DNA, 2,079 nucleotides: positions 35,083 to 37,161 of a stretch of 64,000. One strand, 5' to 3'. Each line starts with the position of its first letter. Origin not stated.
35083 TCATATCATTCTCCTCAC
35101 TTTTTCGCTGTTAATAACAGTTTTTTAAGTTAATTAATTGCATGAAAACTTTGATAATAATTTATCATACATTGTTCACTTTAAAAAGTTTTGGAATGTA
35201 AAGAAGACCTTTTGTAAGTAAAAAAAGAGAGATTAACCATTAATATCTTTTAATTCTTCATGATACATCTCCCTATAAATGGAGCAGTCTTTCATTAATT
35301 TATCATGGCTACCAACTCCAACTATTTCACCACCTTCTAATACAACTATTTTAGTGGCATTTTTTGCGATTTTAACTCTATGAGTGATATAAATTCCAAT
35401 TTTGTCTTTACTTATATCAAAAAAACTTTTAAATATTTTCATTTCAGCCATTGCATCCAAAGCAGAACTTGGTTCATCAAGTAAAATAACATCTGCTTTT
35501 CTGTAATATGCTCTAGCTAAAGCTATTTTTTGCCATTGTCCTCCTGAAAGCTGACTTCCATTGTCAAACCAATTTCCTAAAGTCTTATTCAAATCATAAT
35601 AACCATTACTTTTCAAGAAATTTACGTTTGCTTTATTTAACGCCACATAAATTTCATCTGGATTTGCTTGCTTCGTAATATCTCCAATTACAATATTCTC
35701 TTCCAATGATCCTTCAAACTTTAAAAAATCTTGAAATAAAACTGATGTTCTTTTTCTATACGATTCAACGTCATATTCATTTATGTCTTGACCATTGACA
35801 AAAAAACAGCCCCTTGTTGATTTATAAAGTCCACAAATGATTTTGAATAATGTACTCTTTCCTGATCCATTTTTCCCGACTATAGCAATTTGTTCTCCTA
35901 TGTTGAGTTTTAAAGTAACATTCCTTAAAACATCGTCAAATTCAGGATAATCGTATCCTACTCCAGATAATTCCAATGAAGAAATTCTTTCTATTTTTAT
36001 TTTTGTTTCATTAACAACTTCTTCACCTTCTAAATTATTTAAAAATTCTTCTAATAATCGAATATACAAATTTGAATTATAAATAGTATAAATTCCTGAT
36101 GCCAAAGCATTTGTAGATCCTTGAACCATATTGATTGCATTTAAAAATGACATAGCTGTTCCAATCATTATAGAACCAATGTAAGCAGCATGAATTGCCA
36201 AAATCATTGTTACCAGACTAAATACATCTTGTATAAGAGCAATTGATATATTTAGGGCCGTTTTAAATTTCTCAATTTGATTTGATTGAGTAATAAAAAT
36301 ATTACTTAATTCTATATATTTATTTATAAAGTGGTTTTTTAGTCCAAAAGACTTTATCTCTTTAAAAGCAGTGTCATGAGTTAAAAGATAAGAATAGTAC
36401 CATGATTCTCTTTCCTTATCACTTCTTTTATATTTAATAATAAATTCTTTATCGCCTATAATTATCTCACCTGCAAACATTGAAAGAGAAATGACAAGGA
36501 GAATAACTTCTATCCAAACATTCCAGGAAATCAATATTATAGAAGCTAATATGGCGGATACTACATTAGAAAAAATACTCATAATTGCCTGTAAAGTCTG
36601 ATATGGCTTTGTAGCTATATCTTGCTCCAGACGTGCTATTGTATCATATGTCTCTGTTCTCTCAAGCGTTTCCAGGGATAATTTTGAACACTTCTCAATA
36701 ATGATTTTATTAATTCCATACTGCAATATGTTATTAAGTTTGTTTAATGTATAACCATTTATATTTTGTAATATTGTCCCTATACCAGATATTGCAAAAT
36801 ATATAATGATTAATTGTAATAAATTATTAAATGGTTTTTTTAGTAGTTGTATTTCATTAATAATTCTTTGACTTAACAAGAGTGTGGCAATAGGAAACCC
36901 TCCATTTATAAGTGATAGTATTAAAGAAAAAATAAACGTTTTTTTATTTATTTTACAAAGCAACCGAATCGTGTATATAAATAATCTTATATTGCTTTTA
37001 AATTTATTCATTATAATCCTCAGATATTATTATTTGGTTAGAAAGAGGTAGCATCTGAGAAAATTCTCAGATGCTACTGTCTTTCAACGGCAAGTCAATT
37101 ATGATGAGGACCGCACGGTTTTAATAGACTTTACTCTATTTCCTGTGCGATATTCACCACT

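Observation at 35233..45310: Self-contained radical-SAM peptide system: exporter, Cys-rich precursor, rSAM/SPASM maturase, ABC-2 module and two VanRS-like sensors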

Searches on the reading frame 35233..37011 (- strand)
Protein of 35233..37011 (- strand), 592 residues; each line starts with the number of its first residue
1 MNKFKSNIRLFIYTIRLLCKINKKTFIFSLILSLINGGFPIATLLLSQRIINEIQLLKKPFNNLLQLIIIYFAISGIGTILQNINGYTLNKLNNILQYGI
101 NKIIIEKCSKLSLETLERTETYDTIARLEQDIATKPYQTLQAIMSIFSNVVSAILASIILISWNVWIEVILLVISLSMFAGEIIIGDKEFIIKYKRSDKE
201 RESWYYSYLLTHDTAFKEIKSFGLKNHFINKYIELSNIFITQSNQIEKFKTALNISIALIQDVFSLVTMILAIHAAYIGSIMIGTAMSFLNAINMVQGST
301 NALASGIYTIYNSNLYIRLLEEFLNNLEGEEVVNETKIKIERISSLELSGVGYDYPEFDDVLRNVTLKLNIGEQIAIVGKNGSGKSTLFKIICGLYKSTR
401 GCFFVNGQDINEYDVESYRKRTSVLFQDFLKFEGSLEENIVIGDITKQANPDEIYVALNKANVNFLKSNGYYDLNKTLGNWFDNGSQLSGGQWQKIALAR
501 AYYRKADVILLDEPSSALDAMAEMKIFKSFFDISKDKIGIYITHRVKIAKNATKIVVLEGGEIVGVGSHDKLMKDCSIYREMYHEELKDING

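Call 3: search_protein_families(library=ncbifam, proteins=[window:35233-37011:-], max_evalue=0.01)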
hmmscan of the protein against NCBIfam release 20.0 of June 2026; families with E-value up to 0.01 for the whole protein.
window:35233-37011:- (592 aa): 184 families (the best 25 are shown)
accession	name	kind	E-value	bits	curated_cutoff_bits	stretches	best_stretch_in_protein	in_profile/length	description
TIGR02203.1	MsbA_lipidA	equivalog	5.3e-64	216.7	602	1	9-584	15-567/572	lipid A export permease/ATP-binding protein MsbA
TIGR01846.1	type_I_sec_HlyB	subfamily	2.1e-58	198.2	725.55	1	11-585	130-691/694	type I secretion system permease/ATPase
TIGR03375.1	type_I_sec_LssB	subfamily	1.7e-57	195.2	693.1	1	154-575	278-691/696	type I secretion system permease/ATPase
NF045513.1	HepA_fam_ABC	equivalog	2.6e-55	188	725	1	77-574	107-597/610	heterocyst formation ABC transporter subunit HepA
TIGR02204.1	MsbA_rel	hypoth_equivalog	5.6e-55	187.1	780.4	1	59-582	55-571/576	ABC transporter, permease/ATP-binding protein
NF008364.0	PRK11160.1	equivalog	7.7e-54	183.3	630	1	105-584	100-573/575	heme ABC transporter ATP-binding protein/permease CydC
TIGR03796.1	NHLM_micro_ABC1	equivalog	2.6e-51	174.7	853.3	1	20-582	150-708/710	NHLP family bacteriocin export ABC transporter peptidase/permease/ATPase subunit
NF045998.1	cleave_ABC_plasm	equivalog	3.7e-50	170.9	500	1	17-555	147-670/673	Mbov_0121 family peptidase domain-containing ABC transporter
NF052233.1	CphA_assoc_ABC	equivalog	1.1e-48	166.2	880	1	81-588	246-745/766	cyanophycin metabolism-associated ABC transporter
TIGR00958.1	3a01208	subfamily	1.7e-48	165.4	874.6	1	18-582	155-710/711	antigen peptide transporter 2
TIGR03797.1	NHLM_micro_ABC2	equivalog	2e-48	165.5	709.4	1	26-582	142-681/686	NHLP bacteriocin export ABC transporter permease/ATPase subunit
NF008381.0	PRK11176.1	equivalog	1.8e-46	158.7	867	1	59-584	61-577/582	lipid A ABC transporter ATP-binding protein/permease MsbA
NF010178.0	PRK13657.1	equivalog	3e-46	158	733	1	258-582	246-566/588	glucan ABC transporter ATP-binding protein/ permease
TIGR01193.1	bacteriocin_ABC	subfamily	4.3e-46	157.8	523.85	1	21-584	157-707/708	peptide cleavage/export ABC transporter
TIGR02857.1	CydD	equivalog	1.3e-45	156.4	435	1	329-558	305-529/529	thiol reductant ABC exporter subunit CydD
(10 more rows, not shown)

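Call 4: search_protein_families(library=pfam, proteins=[window:35233-37011:-], max_evalue=0.01)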
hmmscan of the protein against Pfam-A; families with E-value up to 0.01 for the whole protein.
window:35233-37011:- (592 aa): 8 families
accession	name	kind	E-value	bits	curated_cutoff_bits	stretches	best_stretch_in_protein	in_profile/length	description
PF00005.33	ABC_tran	-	1.7e-31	110.1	25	1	362-515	1-136/137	ABC transporter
PF02463.25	SMC_N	-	4.9e-07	29.8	40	1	373-556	24-209/220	RecF/RecN/SMC N terminal domain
PF00664.28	ABC_membrane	-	5.6e-06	26.7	28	1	26-299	1-273/274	ABC transporter transmembrane region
PF13304.12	AAA_21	-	1.1e-05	26.2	27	1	376-392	3-19/304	AAA domain, putative AbiEii toxin, Type IV TA system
PF13555.12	AAA_29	-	0.0019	18.4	27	1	366-389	16-39/61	P-loop containing region of AAA domain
PF13476.12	AAA_23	-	0.002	19.2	27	1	376-400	23-48/201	AAA domain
PF13175.12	AAA_15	-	0.005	16.9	32.1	1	369-475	19-135/374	AAA ATPase domain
PF01926.29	MMR_HSR1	-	0.0095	16.5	21.9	0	374-418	1-43/113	50S ribosome-binding GTPase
